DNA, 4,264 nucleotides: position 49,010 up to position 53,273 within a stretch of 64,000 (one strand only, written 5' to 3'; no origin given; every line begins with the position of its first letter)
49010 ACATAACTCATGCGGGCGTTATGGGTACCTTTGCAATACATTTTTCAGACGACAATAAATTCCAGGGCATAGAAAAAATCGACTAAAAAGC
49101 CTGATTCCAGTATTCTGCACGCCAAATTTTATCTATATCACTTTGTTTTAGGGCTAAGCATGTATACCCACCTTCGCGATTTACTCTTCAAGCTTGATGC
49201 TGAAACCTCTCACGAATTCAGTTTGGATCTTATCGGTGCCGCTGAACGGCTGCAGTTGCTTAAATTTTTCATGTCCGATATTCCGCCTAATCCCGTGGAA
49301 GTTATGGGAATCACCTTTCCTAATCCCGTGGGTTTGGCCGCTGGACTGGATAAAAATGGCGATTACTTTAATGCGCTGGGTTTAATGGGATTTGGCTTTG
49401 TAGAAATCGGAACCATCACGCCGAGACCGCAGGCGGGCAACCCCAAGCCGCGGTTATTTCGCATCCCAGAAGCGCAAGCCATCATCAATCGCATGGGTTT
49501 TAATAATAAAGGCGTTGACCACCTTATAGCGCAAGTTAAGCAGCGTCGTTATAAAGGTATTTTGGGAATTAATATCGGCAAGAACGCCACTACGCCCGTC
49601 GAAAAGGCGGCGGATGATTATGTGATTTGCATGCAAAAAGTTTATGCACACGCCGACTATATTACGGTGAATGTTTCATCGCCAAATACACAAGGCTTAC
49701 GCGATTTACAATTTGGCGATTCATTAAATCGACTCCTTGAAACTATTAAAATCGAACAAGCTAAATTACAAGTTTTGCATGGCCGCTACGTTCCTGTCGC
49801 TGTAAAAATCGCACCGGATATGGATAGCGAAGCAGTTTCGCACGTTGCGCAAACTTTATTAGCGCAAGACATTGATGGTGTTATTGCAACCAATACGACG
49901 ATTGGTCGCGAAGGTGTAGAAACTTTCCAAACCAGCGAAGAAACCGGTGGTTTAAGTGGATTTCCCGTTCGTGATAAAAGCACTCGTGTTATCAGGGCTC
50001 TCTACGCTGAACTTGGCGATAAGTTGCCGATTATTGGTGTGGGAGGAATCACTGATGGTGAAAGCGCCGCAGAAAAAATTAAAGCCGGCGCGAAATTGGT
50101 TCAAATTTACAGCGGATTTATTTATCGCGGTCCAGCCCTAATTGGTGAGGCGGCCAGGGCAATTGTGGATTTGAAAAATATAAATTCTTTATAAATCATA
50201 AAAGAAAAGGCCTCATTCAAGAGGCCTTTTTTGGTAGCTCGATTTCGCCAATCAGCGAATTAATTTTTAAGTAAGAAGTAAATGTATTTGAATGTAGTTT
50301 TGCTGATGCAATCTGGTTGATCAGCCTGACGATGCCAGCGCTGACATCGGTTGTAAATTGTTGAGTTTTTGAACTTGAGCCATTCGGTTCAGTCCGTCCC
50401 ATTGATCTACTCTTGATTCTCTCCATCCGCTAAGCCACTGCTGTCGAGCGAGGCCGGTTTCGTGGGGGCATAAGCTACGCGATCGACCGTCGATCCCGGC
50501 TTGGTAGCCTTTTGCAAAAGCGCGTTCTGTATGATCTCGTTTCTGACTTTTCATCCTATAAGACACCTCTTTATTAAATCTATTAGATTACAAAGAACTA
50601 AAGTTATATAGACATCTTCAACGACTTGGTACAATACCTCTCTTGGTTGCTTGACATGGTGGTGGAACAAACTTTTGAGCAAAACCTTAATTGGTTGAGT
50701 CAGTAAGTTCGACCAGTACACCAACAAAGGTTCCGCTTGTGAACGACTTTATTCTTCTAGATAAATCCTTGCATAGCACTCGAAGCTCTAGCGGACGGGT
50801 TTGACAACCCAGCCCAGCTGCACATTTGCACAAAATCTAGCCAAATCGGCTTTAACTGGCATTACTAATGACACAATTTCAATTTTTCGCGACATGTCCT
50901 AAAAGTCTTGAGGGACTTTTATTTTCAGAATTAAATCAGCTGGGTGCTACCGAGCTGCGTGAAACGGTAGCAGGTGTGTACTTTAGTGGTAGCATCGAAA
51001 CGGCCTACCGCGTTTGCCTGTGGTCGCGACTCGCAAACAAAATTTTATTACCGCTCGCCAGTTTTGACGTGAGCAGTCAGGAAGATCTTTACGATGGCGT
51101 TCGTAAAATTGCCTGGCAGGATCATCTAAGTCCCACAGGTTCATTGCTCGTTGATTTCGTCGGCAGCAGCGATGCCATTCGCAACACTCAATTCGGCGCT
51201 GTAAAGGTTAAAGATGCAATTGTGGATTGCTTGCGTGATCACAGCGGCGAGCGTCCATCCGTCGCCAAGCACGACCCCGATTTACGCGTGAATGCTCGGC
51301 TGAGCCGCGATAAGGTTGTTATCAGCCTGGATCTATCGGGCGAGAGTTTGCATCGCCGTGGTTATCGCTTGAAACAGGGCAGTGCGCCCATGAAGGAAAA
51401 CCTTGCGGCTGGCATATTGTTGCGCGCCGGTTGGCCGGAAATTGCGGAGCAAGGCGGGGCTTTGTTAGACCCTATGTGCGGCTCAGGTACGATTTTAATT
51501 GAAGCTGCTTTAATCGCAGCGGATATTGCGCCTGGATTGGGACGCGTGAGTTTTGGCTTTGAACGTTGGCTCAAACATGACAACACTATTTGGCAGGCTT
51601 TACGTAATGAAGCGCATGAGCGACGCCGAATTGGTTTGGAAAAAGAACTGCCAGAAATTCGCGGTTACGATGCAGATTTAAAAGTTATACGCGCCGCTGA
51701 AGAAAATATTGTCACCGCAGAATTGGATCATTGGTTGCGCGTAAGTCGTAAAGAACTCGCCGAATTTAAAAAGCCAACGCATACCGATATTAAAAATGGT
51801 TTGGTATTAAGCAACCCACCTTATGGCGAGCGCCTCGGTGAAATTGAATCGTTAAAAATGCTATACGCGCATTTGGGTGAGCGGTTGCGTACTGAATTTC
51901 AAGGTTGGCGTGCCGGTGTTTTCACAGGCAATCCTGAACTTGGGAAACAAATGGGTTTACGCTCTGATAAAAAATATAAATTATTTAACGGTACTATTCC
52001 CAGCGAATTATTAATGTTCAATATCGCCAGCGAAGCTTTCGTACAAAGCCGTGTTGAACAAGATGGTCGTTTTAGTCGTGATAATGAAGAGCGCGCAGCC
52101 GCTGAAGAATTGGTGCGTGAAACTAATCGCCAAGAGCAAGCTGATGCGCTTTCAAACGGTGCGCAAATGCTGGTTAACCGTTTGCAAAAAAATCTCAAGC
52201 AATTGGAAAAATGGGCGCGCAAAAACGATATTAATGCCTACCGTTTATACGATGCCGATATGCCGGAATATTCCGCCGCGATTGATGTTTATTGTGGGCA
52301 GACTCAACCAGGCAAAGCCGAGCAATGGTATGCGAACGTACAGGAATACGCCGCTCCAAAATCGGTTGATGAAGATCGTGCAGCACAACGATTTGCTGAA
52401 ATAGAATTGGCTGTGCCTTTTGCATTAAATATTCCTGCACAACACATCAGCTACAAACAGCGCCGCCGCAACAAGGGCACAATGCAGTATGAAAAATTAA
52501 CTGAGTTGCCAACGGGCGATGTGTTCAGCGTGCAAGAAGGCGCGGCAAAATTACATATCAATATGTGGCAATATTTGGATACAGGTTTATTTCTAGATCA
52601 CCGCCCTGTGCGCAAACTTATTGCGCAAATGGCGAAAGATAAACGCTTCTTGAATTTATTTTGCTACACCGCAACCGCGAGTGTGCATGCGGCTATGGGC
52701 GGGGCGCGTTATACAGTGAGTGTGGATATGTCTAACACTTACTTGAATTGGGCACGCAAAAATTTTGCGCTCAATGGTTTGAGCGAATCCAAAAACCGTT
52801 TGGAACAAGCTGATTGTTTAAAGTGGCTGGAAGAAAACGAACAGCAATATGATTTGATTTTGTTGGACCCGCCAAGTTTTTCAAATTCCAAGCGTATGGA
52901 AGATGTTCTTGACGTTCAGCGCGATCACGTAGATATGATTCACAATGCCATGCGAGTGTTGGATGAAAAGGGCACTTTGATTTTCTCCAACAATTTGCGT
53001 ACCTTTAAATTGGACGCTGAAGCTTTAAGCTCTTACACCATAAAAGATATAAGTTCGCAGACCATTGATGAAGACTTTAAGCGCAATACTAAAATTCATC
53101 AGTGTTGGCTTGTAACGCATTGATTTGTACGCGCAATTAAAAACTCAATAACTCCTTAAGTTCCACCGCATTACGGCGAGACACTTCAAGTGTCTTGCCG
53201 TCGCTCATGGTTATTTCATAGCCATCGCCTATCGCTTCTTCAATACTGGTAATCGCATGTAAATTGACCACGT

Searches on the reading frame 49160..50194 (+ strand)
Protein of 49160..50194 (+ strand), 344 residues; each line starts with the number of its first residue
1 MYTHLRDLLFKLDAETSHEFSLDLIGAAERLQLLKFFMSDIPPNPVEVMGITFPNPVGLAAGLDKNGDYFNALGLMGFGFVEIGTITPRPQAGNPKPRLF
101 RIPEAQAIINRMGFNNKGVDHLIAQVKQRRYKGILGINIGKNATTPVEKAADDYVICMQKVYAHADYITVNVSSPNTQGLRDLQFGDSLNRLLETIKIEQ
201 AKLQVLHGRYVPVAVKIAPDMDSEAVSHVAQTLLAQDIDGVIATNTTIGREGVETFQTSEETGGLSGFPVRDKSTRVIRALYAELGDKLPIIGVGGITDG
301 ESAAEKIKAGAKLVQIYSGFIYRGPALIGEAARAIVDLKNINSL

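Call 79: search_protein_families(library=pfam, proteins=[window:49160-50194:+], max_evalue=0.00001)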
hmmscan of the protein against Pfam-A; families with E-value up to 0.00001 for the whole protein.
window:49160-50194:+ (344 aa): 1 family
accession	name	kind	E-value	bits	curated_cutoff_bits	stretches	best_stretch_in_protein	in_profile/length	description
PF01180.27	DHO_dh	-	7.6e-82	275.2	27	1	46-330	4-282/291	Dihydroorotate dehydrogenase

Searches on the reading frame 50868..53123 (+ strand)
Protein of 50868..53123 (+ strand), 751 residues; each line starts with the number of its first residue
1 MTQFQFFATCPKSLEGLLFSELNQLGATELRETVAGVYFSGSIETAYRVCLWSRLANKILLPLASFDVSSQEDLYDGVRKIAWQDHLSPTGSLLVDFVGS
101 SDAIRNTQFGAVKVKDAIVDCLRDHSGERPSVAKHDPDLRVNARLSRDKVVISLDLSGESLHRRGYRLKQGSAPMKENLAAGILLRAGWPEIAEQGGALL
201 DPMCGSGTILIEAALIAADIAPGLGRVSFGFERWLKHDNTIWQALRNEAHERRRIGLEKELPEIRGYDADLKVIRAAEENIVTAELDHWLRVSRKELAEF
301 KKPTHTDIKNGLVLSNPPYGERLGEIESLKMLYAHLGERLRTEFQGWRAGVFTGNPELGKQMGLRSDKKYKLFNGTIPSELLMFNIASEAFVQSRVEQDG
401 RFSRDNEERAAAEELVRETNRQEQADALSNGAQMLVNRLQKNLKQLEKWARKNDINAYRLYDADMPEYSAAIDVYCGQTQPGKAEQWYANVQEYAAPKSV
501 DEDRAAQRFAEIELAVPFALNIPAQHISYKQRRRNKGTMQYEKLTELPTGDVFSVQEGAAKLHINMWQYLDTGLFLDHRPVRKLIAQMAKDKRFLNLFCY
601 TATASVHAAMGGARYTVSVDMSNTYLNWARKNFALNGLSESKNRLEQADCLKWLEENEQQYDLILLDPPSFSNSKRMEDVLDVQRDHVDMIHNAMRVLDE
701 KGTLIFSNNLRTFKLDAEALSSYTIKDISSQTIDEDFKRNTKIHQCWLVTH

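Call 79: search_protein_families(library=pfam, proteins=[window:50868-53123:+], max_evalue=0.00001)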
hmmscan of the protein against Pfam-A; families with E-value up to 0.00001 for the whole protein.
window:50868-53123:+ (751 aa): 7 families
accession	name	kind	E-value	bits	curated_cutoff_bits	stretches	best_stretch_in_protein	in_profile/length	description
PF01170.24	UPF0020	-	7.6e-47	160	22.3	1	164-378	1-192/197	RMKL-like, methyltransferase domain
PF10672.15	Methyltrans_SAM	-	4e-20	72.7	27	1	551-674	84-209/286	S-adenosylmethionine-dependent methyltransferase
PF22020.1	RlmL_1st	-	1e-18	67.5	27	1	5-60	1-55/55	RlmL ferredoxin-like domain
PF02926.22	THUMP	-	3.7e-16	59.7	20.6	1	70-155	3-84/84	THUMP domain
PF03602.21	Cons_hypoth95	-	9.3e-12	45.4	24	1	585-697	36-149/182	Conserved hypothetical protein 95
PF05175.20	MTS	-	1.7e-08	34.7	23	0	608-706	50-138/170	Methyltransferase small domain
PF13847.12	Methyltransf_31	-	2.8e-08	34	27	1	590-709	3-112/145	Methyltransferase domain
